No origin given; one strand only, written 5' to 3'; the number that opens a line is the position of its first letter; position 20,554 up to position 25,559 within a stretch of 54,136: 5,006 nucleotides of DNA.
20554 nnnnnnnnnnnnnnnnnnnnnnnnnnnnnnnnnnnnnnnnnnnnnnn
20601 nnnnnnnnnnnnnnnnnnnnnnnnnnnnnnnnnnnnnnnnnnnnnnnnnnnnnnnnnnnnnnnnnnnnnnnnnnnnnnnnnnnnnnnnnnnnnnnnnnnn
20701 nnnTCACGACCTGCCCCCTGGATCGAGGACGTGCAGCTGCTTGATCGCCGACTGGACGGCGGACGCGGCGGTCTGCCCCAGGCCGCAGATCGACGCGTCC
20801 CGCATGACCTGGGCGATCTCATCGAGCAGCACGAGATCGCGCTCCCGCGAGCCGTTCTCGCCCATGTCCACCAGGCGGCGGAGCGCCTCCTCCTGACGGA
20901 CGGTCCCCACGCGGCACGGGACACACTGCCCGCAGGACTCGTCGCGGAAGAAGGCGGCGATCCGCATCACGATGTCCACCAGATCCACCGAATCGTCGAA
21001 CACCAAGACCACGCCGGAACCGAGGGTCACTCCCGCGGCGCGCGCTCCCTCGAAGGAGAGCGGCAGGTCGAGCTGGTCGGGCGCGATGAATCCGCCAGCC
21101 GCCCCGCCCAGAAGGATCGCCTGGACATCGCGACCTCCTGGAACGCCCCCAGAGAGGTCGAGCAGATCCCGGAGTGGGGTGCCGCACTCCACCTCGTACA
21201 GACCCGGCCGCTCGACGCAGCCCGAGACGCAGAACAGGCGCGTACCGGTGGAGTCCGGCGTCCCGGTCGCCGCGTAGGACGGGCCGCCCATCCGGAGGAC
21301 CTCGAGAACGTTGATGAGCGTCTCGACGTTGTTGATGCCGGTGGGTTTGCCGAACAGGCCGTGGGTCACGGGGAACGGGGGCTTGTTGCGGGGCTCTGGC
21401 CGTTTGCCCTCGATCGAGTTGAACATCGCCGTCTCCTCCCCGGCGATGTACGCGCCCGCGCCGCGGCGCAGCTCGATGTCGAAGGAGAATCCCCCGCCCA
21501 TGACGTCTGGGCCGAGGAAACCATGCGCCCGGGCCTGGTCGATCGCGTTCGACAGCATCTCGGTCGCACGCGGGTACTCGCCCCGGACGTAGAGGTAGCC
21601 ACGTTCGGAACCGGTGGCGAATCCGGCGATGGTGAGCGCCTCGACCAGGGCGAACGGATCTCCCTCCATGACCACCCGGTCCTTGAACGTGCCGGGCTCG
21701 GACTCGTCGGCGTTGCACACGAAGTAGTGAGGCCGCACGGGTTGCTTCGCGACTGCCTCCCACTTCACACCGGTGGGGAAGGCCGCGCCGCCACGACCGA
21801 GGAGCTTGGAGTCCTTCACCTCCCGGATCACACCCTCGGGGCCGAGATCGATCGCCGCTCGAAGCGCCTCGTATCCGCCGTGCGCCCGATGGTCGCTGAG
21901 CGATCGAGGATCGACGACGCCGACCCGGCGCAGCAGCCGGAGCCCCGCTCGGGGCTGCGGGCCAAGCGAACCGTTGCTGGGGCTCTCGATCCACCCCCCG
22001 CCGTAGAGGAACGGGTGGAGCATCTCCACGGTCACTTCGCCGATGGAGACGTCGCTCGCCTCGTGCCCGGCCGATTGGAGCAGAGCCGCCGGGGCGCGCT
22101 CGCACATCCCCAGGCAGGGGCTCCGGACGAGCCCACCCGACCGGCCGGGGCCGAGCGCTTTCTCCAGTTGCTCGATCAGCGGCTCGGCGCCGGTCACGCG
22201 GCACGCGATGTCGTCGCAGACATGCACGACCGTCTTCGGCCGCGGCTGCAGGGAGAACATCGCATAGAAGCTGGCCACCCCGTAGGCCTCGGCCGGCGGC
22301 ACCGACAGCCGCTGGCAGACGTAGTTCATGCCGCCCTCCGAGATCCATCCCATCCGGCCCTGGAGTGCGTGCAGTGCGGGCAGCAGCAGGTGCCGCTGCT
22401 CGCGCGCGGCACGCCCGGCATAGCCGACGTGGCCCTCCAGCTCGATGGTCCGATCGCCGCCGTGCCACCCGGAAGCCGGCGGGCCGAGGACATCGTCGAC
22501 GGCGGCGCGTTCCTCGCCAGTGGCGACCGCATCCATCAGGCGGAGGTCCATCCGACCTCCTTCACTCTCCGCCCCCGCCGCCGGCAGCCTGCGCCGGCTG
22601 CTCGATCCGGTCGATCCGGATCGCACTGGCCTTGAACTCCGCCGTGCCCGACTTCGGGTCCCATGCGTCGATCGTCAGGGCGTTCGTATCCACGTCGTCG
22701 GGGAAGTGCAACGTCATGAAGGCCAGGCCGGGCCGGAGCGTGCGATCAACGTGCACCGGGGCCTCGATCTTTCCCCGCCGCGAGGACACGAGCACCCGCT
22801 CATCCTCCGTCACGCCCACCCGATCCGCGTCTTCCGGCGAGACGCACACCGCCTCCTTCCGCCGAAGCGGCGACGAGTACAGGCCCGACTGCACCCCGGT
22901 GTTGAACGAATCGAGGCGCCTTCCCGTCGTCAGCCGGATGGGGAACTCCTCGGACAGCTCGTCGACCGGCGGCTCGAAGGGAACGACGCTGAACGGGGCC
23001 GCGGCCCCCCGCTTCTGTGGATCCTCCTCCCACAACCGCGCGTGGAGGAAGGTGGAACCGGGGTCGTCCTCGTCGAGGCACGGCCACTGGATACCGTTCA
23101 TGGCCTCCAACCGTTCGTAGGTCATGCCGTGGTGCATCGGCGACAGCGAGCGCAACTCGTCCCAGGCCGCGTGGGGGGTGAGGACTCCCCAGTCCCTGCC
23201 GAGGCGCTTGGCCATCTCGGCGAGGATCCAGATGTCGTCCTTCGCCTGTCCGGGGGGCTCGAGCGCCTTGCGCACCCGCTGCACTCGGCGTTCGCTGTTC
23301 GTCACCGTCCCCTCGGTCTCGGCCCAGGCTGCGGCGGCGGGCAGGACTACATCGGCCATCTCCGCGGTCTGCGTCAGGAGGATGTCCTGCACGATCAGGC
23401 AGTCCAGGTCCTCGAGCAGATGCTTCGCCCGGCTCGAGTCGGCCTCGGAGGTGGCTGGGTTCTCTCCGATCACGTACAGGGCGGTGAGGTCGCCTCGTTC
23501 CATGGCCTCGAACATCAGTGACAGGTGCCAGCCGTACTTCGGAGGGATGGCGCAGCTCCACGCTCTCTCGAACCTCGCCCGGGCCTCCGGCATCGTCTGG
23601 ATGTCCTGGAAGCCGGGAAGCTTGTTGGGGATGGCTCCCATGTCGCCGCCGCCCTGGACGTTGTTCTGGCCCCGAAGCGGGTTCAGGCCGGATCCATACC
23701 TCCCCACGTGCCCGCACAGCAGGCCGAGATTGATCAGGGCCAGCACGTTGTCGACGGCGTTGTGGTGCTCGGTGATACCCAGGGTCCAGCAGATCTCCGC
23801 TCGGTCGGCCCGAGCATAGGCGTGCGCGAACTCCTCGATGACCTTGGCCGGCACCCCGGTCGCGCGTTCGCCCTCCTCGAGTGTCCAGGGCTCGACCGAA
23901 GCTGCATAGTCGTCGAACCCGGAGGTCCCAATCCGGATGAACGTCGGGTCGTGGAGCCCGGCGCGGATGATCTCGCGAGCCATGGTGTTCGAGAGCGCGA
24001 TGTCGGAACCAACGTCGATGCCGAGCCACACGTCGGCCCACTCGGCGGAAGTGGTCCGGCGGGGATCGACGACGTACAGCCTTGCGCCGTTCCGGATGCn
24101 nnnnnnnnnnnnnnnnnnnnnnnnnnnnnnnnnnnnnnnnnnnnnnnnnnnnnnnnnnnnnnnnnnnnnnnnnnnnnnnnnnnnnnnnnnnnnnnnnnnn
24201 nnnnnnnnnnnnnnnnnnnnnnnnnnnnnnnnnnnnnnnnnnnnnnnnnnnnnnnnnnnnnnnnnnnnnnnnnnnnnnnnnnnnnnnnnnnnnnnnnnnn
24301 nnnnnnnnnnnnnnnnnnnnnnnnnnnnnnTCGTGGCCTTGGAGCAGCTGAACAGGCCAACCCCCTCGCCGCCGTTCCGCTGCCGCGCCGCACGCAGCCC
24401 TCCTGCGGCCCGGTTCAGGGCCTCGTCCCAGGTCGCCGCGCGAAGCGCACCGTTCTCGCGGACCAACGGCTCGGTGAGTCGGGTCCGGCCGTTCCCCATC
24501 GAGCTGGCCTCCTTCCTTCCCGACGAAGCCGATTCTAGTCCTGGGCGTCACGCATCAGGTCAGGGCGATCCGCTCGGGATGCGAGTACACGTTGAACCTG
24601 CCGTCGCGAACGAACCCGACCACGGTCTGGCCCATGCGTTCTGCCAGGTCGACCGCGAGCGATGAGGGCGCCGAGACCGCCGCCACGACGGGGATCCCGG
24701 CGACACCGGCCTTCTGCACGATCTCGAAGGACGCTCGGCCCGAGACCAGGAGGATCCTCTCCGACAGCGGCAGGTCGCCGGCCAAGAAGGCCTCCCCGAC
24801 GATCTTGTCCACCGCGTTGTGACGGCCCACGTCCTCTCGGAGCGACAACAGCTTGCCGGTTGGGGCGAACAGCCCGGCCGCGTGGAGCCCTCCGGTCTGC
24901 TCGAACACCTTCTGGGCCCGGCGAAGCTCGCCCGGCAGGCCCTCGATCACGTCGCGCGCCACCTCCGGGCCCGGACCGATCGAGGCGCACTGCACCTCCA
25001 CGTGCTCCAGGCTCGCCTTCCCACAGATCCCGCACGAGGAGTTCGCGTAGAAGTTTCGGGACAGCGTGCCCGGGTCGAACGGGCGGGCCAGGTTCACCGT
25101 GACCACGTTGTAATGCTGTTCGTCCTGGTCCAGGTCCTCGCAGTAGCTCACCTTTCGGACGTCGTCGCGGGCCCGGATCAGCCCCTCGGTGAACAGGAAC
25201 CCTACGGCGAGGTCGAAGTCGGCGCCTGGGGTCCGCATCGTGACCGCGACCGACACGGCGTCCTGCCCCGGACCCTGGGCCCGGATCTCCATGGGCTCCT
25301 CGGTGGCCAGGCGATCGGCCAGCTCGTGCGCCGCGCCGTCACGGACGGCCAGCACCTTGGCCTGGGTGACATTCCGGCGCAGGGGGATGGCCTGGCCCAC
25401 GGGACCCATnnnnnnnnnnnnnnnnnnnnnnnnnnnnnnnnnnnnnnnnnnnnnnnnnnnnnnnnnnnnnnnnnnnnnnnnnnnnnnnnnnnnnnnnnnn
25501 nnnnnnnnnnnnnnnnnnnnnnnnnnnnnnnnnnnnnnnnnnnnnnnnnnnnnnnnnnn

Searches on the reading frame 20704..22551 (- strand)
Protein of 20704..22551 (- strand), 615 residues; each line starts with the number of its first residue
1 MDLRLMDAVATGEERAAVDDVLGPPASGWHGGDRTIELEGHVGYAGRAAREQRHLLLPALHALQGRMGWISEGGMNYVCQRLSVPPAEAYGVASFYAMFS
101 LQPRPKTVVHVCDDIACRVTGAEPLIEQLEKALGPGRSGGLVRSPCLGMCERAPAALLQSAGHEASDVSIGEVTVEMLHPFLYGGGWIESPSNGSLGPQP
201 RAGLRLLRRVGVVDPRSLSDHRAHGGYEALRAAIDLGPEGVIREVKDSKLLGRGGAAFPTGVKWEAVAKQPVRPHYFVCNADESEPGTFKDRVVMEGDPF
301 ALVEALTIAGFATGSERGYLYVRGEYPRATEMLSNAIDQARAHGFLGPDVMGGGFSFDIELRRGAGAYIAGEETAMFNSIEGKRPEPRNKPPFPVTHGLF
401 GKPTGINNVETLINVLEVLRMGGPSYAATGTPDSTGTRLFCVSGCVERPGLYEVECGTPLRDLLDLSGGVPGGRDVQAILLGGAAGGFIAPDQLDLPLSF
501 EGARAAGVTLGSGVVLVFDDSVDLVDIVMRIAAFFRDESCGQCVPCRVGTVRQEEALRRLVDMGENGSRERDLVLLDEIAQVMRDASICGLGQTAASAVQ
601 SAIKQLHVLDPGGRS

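Call 6: search_protein_families(library=pfam, proteins=[window:20704-22551:-], max_evalue=0.01)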
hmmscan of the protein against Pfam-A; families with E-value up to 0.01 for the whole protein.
window:20704-22551:- (615 aa): 5 families
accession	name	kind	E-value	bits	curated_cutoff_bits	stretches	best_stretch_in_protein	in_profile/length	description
PF01512.22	Complex1_51K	-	5.3e-44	150.2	31.2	1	245-416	1-149/150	Nuo51 FMN-binding domain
PF01257.25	2Fe-2S_thioredx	-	3.5e-27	95.5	24.8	1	50-164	9-130/145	Thioredoxin-like [2Fe-2S] ferredoxin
PF10589.14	NADH_4Fe-4S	-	1.4e-22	79.8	23.5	1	526-605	1-77/85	NADH-ubiquinone oxidoreductase-F iron-sulfur binding region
PF10531.15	SLBB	-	2.6e-08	34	27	1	440-478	2-40/55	SLBB domain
PF22461.2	SLBB_2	-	3.2e-07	30.8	27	1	439-484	2-49/79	SLBB domain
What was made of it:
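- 20704..22551 (-): NuoE-NuoF fusion (615 aa): [2Fe-2S], FMN/NAD(H) site and [4Fe-4S]; the diaphorase subunit. PF01257, PF01512, SLBB and PF10589 (call 6).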

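Call 7: search_protein_families(library=ncbifam, proteins=[window:20704-22551:-], max_evalue=0.001)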
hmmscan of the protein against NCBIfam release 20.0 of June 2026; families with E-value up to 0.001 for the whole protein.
window:20704-22551:- (615 aa): 15 families
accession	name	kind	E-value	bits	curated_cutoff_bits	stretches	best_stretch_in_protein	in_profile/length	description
TIGR01959.1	nuoF_fam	equivalog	1e-136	455.6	558.65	1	210-606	6-402/410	NADH-quinone oxidoreductase subunit NuoF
NF010120.0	PRK13596.1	equivalog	2.3e-113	379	389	1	214-606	16-409/433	NADH-quinone oxidoreductase subunit NuoF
NF008436.0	PRK11278.1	equivalog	8.6e-100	334.7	749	1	215-605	24-417/448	NADH-quinone oxidoreductase subunit NuoF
NF005722.0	PRK07539.1-2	equivalog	6e-22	78.4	141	1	49-163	20-141/157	NADH-quinone oxidoreductase subunit NuoE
TIGR01958.1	nuoE_fam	subfamily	1.6e-20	73.7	142.4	1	51-164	13-133/148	NADH-quinone oxidoreductase subunit NuoE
NF005747.0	PRK07571.1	equivalog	2e-19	69.9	224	1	50-160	33-150/173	bidirectional hydrogenase complex protein HoxE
NF005725.0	PRK07539.1-5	equivalog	1.6e-16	60.5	220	1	51-155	36-148/174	NADH-quinone oxidoreductase subunit NuoE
NF004638.0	PRK05988.1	equivalog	1.9e-16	60.2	198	1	51-161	23-140/159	formate dehydrogenase subunit gamma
NF005721.0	PRK07539.1-1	equivalog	3.9e-15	55.9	308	1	51-135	43-127/292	NADH-quinone oxidoreductase subunit NuoE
NF005724.0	PRK07539.1-4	equivalog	2.4e-13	50.5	280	1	54-208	40-199/240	NADH-quinone oxidoreductase subunit NuoE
NF005723.0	PRK07539.1-3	equivalog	3.2e-13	49.8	226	1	51-158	21-135/158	NADH-quinone oxidoreductase subunit NuoE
TIGR01945.1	rnfC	subfamily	1e-09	37.5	245.95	1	233-339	116-220/435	RnfABCDGE type electron transport complex subunit C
NF009040.0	PRK12373.1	equivalog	2.6e-09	37.3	514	1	54-158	37-149/400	NADH-quinone oxidoreductase subunit E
NF003454.1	PRK05035.1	equivalog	6.2e-09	34.9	345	1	237-340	122-222/556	electron transport complex subunit RsxC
TIGR04481.1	PR_assoc_PrdC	equivalog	1.8e-08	33.7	490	1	241-470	76-271/425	proline reductase-associated electron transfer protein PrdC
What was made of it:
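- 20704..22551 (-): TIGR01959 nuoF_fam E=1e-136 (call 7).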

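Call 17: search_solved_structures(query=window:20704-22551:-, max_evalue=1e-20)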
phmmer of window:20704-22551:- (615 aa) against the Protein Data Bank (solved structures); distinct sequences matched with E-value up to 1e-20: 61 (the best 60 are shown).
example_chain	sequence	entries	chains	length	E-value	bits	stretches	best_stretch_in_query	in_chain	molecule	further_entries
7q4v_B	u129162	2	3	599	2.8e-114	386.2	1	108-604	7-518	Iron hydrogenase HydB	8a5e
7t2r_B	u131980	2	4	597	5.7e-114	385.2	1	109-604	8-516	NiFe hydrogenase subunit B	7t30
9bov_B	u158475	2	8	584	6.8e-114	384.9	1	194-604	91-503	NADH dehydrogenase (Quinone)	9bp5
8oh5_B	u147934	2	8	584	1.3e-112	380.7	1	123-604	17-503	NAD-reducing hydrogenase subunit HoxF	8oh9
8a6t_B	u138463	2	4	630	1.7e-111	377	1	193-605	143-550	Electron bifurcating hydrogenase subunit HydB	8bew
9n5u_B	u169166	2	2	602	3.1e-109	369.5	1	206-605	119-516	NfnB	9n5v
7q4w_B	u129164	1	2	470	3.5e-108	366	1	221-604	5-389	Iron hydrogenase HydB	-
9fe7_B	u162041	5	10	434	2.6e-106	359.9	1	206-604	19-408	NADH-quinone oxidoreductase subunit F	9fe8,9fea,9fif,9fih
6q9c_B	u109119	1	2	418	3.1e-106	359.6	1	206-604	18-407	NADH-quinone oxidoreductase subunit F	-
7p5h_B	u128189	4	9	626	3.2e-106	359.6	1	206-605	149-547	Fe-hydrogenase, subunit beta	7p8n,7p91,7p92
7q5y_C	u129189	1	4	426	3.3e-106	359.5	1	206-604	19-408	NADH-quinone oxidoreductase subunit F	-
6hl2_B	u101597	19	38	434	3.5e-106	359.4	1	206-604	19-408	NADH-quinone oxidoreductase subunit F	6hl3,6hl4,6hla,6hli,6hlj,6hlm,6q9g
9fii_B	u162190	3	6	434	1.3e-105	357.6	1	206-604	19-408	NADH-quinone oxidoreductase subunit F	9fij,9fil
6q9k_B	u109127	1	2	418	1.5e-105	357.3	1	206-604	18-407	NADH-quinone oxidoreductase subunit F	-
6r7p_B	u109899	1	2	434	1.7e-105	357.1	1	206-604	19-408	NADH-quinone oxidoreductase subunit F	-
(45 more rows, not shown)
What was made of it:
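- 20704..22551 (-): Matches the M. extorquens Fdh1B chain 7e5z_B and others (call 17).
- On Electron-bifurcating HydABC / HylABC-Fdh type: HydB alignments stop at about 518 of 599 (call 17).
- Closest known: Fdh1AB, the tungsten NAD+-dependent formate dehydrogenase of Methylorubrum extorquens. Same: The beta subunit is a NuoE-NuoF fusion like the 615-aa protein here (7e5z_B hit, call 17).
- The best PDB matches of the NuoEF protein are the HydB subunits of bifurcating hydrogenases (7q4v_B, 8a6t_B; call 17). The HydB alignments end at about 518 of 599 (calls 6, 17).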

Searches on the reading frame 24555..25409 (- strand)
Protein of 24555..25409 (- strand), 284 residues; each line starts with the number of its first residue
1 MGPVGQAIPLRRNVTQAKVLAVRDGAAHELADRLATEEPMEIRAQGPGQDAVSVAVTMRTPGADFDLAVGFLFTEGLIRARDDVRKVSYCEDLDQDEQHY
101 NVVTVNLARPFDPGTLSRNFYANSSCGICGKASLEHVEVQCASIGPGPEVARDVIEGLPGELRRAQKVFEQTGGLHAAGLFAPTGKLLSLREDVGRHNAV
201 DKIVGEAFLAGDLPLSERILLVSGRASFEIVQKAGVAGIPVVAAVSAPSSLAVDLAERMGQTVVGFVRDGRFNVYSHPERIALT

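Call 6: search_protein_families(library=pfam, proteins=[window:24555-25409:-], max_evalue=0.01)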
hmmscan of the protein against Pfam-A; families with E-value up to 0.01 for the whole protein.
window:24555-25409:- (284 aa): 1 family
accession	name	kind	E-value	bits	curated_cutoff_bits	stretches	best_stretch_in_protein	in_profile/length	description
PF02634.21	FdhD-NarQ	-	1.3e-68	231.7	27.2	1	36-281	2-236/237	FdhD/NarQ family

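Call 7: search_protein_families(library=ncbifam, proteins=[window:24555-25409:-], max_evalue=0.001)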
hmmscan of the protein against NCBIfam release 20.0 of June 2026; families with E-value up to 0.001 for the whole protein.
window:24555-25409:- (284 aa): 2 families
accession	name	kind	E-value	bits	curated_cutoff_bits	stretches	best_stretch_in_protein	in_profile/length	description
NF001943.0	PRK00724.1-2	equivalog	7.5e-93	310.5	269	1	12-282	3-273/274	formate dehydrogenase accessory sulfurtransferase FdhD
TIGR00129.1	fdhD_narQ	equivalog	1.4e-52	178.5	140.9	1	32-282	3-236/237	formate dehydrogenase accessory sulfurtransferase FdhD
